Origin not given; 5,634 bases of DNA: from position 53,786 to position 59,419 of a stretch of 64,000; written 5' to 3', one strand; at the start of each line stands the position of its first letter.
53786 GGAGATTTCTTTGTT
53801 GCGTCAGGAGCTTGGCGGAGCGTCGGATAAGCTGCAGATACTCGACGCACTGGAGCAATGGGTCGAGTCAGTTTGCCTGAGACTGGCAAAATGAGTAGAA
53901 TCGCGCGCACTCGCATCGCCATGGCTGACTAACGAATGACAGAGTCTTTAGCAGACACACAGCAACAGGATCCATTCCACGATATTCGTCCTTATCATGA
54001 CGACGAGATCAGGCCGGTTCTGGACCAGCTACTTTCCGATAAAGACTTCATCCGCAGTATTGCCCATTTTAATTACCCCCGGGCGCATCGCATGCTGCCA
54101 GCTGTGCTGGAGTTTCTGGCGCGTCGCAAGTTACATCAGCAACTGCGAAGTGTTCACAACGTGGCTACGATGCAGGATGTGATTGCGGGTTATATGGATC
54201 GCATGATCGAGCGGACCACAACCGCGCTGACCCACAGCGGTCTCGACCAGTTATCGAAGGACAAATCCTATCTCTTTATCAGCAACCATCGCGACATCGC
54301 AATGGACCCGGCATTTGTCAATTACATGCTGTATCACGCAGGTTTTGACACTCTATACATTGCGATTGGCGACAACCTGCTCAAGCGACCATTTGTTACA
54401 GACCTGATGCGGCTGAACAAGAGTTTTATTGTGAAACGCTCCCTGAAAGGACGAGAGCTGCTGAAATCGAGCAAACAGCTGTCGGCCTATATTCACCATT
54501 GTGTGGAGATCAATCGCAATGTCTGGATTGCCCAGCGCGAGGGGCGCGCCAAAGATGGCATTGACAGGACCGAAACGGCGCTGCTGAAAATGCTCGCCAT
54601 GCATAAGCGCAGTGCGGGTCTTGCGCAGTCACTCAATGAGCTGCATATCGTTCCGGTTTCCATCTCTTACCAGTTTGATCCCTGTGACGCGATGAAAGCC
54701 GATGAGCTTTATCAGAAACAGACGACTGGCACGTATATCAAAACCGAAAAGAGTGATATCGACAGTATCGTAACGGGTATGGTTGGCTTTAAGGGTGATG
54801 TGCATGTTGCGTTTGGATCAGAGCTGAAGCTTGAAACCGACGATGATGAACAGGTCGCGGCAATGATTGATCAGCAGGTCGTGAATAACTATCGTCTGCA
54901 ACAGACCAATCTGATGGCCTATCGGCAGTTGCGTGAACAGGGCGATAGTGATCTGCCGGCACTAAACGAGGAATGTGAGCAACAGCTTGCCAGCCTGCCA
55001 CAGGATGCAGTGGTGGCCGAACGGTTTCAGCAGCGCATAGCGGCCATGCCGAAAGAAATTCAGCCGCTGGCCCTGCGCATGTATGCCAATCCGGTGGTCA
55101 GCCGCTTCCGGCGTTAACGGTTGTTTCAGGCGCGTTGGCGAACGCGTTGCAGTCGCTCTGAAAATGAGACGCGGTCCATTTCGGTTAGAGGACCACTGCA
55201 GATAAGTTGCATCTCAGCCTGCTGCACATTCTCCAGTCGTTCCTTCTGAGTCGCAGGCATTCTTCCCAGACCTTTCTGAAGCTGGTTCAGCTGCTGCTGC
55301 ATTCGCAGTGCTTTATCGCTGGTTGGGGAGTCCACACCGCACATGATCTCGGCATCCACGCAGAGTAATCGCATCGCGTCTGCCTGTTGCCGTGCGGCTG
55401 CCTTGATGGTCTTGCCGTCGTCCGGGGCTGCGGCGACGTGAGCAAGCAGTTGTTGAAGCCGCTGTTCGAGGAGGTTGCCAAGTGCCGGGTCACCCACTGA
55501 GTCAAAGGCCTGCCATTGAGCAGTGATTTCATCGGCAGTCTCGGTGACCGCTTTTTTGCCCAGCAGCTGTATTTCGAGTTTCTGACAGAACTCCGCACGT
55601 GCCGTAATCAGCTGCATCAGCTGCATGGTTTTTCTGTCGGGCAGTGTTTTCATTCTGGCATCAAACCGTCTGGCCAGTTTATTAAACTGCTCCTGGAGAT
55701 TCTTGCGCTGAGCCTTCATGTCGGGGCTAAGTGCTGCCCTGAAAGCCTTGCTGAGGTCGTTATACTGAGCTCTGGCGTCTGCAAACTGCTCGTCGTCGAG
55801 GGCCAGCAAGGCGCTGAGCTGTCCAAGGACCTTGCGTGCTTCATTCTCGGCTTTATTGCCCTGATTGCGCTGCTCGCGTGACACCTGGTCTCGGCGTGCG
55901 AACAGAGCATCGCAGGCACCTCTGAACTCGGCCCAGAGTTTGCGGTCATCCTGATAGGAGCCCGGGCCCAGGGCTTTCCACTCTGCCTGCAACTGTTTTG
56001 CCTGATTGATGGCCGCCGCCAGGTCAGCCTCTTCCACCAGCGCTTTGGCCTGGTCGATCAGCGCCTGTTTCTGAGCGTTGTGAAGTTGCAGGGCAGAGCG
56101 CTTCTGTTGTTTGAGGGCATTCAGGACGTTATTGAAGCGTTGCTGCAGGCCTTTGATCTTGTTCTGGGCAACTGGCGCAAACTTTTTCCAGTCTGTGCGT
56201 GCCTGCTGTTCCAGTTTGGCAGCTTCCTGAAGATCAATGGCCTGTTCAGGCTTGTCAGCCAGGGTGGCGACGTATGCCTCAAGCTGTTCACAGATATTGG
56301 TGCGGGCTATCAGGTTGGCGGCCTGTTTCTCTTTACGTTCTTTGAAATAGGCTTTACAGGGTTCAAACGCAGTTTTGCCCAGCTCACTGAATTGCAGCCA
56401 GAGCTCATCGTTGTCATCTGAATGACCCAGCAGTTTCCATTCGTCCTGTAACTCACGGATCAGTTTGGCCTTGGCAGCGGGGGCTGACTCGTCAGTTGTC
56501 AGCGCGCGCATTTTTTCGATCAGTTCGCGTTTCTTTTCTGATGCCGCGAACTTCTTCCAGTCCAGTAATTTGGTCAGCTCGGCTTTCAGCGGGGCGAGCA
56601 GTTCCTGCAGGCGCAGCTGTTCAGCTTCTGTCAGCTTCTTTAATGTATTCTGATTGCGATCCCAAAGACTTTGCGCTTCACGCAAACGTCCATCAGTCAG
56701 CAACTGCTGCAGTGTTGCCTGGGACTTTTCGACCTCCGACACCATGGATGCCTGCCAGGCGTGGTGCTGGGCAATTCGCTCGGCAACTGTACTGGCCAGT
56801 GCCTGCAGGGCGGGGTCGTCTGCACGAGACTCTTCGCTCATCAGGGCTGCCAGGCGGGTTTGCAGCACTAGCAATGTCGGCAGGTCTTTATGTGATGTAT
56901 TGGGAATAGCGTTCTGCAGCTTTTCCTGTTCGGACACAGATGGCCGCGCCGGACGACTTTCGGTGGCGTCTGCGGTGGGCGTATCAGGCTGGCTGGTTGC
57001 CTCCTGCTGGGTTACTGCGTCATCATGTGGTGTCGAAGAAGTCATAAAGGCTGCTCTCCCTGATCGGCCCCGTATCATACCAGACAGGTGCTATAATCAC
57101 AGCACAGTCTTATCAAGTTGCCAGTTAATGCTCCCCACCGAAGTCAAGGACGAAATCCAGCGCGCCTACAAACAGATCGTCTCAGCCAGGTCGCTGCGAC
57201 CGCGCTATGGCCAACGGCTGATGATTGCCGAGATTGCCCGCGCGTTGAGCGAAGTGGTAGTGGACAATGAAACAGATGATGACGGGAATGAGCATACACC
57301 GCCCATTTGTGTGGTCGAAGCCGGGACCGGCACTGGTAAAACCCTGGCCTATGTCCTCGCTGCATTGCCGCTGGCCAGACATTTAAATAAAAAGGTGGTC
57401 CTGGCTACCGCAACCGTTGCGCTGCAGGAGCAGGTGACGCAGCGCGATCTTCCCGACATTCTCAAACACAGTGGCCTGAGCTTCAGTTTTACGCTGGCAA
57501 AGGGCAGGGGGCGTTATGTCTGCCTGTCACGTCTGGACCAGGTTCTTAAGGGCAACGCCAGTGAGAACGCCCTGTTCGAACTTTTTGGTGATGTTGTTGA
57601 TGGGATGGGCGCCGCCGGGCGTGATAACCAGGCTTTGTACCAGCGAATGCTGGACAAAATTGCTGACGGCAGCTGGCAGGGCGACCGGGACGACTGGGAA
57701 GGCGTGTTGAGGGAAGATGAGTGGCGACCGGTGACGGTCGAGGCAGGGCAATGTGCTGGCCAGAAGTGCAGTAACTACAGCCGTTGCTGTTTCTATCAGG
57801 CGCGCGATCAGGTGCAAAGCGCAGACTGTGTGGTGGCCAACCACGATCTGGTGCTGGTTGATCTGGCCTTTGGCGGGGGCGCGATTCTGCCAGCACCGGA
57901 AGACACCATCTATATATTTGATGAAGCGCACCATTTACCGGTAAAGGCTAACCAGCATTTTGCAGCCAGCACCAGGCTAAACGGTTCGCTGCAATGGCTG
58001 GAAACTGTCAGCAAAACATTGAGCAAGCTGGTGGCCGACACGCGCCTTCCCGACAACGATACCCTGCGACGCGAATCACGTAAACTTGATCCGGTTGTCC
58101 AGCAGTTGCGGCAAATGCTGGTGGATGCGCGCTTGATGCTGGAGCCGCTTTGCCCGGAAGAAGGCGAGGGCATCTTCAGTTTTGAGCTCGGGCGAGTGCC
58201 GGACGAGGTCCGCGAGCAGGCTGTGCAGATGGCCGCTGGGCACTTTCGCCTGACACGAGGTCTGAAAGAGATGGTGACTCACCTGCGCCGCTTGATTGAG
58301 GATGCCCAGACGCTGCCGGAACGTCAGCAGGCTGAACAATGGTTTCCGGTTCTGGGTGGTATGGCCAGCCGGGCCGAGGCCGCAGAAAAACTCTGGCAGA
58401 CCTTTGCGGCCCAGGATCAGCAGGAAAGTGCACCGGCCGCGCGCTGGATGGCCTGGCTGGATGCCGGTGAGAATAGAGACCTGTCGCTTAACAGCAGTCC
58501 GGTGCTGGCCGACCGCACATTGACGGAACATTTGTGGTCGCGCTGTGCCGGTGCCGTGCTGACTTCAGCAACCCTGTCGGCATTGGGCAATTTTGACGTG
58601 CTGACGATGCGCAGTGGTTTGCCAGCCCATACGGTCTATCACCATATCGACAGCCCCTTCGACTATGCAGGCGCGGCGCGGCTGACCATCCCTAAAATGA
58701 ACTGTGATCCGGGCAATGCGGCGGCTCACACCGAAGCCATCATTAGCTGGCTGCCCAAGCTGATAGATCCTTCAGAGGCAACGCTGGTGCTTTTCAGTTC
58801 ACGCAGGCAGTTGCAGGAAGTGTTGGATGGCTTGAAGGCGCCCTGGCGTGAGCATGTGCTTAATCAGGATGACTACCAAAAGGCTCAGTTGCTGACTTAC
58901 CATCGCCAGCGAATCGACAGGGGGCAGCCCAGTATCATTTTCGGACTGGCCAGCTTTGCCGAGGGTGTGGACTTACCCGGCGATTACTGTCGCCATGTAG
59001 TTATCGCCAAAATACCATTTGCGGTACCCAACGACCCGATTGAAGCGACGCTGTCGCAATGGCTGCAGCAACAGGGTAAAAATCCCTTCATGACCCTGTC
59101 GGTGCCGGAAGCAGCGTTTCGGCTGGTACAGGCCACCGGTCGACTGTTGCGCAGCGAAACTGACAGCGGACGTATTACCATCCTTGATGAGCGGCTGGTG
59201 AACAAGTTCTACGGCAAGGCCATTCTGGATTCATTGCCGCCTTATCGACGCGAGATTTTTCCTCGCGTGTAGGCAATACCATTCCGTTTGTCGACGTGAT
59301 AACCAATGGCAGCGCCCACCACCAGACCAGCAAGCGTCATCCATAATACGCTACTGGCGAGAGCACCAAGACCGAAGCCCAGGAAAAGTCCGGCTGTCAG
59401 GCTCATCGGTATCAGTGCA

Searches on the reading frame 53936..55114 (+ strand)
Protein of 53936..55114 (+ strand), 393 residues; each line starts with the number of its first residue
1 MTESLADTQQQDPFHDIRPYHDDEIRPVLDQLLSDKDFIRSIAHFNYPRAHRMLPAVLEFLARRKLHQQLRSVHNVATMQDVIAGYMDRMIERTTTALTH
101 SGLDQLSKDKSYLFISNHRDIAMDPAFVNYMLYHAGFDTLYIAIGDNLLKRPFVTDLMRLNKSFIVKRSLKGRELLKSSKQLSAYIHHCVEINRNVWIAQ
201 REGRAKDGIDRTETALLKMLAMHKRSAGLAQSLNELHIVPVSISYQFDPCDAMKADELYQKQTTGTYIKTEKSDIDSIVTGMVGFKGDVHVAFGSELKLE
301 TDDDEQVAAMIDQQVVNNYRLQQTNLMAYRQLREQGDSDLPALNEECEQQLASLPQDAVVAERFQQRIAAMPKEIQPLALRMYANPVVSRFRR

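Call 48: search_protein_families(library=pfam, proteins=[window:53936-55114:+], max_evalue=1e-8)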
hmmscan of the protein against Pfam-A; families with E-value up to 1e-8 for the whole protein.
window:53936-55114:+ (393 aa): 1 family
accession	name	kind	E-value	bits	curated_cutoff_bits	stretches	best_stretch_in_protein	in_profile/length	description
PF01553.26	Acyltransferase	-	4.8e-12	46.3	23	1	99-244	3-132/132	Acyltransferase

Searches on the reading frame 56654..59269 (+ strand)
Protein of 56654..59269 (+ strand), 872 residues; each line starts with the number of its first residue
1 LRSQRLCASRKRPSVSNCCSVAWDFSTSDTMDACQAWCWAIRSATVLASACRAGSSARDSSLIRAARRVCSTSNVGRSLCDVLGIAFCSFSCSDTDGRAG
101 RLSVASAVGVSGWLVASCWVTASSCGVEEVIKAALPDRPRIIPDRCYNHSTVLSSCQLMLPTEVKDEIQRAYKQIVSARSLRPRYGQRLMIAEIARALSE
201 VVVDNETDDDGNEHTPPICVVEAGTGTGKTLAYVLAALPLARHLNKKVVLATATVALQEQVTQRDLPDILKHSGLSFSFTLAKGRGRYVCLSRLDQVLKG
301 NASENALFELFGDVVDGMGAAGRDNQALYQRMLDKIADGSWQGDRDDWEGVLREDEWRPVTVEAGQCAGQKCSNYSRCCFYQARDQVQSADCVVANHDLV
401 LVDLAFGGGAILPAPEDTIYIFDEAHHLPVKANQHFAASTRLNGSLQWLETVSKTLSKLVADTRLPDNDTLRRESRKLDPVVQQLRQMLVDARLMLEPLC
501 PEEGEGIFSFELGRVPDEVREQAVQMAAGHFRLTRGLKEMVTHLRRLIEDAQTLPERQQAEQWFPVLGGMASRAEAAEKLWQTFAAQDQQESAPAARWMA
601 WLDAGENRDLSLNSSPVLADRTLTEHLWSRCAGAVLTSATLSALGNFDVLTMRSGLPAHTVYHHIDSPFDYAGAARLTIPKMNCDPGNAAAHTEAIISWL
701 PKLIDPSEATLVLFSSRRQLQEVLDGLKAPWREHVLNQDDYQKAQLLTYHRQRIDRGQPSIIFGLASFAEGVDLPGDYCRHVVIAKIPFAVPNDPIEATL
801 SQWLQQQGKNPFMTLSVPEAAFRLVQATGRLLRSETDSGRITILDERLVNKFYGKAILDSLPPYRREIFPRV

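Call 48: search_protein_families(library=pfam, proteins=[window:56654-59269:+], max_evalue=1e-8)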
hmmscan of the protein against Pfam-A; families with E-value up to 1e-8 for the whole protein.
window:56654-59269:+ (872 aa): 1 family
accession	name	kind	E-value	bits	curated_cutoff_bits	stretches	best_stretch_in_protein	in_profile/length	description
PF13307.12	Helicase_C_2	-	5.2e-38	131.2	25.3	1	708-863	10-169/170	Helicase C-terminal domain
